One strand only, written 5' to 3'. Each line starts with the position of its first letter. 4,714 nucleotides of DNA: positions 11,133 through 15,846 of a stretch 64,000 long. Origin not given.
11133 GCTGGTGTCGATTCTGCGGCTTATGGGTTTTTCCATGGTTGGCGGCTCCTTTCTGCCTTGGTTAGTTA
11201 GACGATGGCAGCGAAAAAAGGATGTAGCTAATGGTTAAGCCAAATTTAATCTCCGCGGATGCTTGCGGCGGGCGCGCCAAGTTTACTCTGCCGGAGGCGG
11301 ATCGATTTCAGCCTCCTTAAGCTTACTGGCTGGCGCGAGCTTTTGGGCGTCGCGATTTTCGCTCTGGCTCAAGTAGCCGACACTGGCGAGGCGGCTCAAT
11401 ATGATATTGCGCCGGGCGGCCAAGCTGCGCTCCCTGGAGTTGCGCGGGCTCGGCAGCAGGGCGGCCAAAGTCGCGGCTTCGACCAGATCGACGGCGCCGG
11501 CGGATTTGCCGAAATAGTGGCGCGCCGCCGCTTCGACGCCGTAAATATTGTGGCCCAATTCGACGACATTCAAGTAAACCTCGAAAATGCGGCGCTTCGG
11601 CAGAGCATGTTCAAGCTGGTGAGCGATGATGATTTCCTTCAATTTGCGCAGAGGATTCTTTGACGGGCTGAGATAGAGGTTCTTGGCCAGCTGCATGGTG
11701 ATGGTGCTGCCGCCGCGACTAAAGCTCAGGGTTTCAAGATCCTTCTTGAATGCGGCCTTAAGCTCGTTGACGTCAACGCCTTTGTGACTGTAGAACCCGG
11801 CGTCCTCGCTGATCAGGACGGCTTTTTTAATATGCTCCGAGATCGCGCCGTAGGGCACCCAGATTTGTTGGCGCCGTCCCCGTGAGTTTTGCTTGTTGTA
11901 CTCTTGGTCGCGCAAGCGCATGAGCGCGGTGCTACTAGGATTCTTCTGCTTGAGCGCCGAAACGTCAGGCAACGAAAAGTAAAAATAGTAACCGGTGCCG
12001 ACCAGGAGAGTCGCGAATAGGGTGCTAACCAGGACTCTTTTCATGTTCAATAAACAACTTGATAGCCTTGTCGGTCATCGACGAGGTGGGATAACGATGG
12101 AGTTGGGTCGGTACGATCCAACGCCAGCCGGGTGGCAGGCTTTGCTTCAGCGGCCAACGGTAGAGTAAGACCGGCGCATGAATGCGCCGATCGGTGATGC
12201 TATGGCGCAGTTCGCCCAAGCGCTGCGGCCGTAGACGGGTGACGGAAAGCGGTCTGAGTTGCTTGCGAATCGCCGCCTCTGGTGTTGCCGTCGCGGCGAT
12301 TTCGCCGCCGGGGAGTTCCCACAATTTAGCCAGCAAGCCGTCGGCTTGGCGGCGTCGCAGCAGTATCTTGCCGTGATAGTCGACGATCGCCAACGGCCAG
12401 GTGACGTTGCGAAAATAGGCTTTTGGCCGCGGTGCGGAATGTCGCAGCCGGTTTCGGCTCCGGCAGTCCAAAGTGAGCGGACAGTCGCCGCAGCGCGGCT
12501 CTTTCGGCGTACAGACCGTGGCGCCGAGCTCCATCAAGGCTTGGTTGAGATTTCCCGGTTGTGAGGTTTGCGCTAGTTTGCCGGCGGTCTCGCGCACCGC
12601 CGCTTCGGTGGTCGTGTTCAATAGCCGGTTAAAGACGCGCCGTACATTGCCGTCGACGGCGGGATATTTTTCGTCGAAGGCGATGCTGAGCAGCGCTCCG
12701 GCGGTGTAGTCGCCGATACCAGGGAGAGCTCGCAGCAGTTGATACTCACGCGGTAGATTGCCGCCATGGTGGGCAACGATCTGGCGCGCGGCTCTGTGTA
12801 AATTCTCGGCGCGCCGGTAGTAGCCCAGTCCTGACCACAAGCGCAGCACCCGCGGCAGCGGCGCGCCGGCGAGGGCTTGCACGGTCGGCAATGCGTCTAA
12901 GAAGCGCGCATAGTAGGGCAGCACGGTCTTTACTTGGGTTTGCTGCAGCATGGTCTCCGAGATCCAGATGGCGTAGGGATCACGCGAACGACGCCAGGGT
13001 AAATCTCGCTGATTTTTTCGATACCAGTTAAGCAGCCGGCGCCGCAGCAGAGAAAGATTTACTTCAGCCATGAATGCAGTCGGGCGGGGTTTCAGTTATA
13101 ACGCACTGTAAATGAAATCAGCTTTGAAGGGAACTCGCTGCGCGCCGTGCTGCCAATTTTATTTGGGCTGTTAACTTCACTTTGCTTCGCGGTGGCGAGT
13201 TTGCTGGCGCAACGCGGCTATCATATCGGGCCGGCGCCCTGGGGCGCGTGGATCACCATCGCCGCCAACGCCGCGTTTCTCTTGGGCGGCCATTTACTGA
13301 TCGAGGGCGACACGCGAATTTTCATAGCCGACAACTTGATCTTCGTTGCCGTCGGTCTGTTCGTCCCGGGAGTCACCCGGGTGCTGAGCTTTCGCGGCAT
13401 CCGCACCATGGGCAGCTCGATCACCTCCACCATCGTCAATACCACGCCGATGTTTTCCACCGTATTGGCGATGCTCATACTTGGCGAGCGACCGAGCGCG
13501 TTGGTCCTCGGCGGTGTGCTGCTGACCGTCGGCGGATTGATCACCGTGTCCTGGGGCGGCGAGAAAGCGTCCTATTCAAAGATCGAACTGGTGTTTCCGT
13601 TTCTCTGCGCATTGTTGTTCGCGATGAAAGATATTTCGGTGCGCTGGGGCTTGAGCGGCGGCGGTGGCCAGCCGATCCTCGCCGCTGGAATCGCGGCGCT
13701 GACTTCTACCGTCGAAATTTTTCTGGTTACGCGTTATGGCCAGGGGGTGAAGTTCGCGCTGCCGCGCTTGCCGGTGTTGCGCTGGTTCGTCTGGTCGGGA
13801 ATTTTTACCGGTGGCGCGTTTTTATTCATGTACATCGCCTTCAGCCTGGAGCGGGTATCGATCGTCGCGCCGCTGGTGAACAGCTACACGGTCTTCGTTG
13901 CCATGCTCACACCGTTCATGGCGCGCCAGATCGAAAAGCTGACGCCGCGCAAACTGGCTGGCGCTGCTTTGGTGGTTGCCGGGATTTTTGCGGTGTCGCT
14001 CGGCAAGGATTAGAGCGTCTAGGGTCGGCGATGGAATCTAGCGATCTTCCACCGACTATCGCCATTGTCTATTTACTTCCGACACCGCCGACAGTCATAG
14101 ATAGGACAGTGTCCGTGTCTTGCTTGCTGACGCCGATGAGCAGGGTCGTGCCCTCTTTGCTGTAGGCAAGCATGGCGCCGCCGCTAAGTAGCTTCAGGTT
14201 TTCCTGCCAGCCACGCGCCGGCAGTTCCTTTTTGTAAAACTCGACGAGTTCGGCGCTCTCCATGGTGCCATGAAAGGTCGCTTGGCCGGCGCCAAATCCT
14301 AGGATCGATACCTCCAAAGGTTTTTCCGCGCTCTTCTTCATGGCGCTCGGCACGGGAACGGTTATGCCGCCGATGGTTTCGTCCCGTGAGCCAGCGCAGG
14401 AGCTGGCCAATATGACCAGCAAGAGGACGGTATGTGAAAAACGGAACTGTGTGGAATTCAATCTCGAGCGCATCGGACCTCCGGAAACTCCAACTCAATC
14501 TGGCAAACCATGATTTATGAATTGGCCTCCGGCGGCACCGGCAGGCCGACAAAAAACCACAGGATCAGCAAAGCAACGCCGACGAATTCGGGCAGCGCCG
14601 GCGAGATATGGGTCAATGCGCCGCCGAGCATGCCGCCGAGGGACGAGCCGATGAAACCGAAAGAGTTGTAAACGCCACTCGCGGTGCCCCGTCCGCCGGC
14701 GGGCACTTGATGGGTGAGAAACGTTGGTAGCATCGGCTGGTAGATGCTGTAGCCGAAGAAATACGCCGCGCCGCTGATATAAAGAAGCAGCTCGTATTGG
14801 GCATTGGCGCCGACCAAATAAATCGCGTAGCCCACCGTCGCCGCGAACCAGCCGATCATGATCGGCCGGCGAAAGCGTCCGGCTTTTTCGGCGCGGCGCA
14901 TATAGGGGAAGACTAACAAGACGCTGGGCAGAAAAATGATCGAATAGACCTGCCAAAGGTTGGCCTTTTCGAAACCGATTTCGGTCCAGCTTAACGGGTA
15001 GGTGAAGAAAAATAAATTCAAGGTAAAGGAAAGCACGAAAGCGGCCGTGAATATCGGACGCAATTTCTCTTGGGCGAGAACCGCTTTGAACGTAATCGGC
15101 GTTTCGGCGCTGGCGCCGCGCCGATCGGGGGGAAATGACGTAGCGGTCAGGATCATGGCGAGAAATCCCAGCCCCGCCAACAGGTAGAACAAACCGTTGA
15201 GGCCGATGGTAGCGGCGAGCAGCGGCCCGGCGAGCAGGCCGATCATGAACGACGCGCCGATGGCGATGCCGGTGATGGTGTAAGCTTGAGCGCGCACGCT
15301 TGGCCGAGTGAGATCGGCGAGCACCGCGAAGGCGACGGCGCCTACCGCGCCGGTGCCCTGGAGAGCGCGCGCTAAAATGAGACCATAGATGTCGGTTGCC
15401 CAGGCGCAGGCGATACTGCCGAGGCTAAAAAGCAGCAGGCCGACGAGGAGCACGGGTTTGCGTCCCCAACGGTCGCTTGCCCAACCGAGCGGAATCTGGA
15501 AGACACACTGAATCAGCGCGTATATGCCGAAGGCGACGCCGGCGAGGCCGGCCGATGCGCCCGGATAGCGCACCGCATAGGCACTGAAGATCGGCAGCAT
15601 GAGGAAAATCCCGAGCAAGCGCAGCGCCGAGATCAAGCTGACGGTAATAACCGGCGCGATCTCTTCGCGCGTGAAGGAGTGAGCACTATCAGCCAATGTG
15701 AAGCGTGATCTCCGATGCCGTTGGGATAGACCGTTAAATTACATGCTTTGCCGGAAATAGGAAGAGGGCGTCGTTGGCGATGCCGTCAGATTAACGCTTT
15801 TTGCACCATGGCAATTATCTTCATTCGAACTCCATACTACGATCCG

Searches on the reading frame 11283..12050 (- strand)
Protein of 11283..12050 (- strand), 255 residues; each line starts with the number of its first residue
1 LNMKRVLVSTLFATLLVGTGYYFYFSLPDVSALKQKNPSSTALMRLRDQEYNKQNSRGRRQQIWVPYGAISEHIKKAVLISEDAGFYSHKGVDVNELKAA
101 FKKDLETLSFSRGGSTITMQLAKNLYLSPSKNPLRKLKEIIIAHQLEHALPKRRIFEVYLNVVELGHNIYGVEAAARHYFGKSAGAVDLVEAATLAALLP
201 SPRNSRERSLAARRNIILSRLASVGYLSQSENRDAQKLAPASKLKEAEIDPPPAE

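Call 57: search_protein_families(library=pfam, proteins=[window:11283-12050:-], max_evalue=0.0001)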
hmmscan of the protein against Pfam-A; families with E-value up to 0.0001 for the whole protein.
window:11283-12050:- (255 aa): 1 family
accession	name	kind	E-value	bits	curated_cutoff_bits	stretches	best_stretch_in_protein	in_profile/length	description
PF00912.28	Transgly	-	5.7e-54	182.7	27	1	58-221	10-177/178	Transglycosylase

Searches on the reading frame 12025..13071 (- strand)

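Call 57: search_protein_families(library=pfam, proteins=[window:12025-13071:-], max_evalue=0.0001)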
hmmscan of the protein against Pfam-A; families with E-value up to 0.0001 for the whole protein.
window:12025-13071:- (348 aa): 2 families
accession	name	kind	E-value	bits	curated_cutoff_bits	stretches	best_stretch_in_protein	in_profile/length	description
PF00730.31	HhH-GPD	-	6.9e-22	78.3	26.2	1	37-166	1-102/108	HhH-GPD superfamily base excision DNA repair protein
PF14815.12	NUDIX_4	-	1.9e-18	66.7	35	1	228-338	4-112/113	NUDIX domain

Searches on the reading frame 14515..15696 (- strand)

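Call 58: search_protein_families(library=pfam, proteins=[window:14515-15696:-], max_evalue=0.0001)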
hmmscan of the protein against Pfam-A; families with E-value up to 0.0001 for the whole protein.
window:14515-15696:- (393 aa): 2 families
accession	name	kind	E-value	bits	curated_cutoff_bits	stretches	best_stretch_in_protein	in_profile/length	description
PF07690.21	MFS_1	-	2.2e-53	181.8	33.4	2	20-354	2-346/347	Major Facilitator Superfamily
PF00083.30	Sugar_tr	-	3.9e-07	29.7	22.3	1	49-160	45-161/452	Sugar (and other) transporter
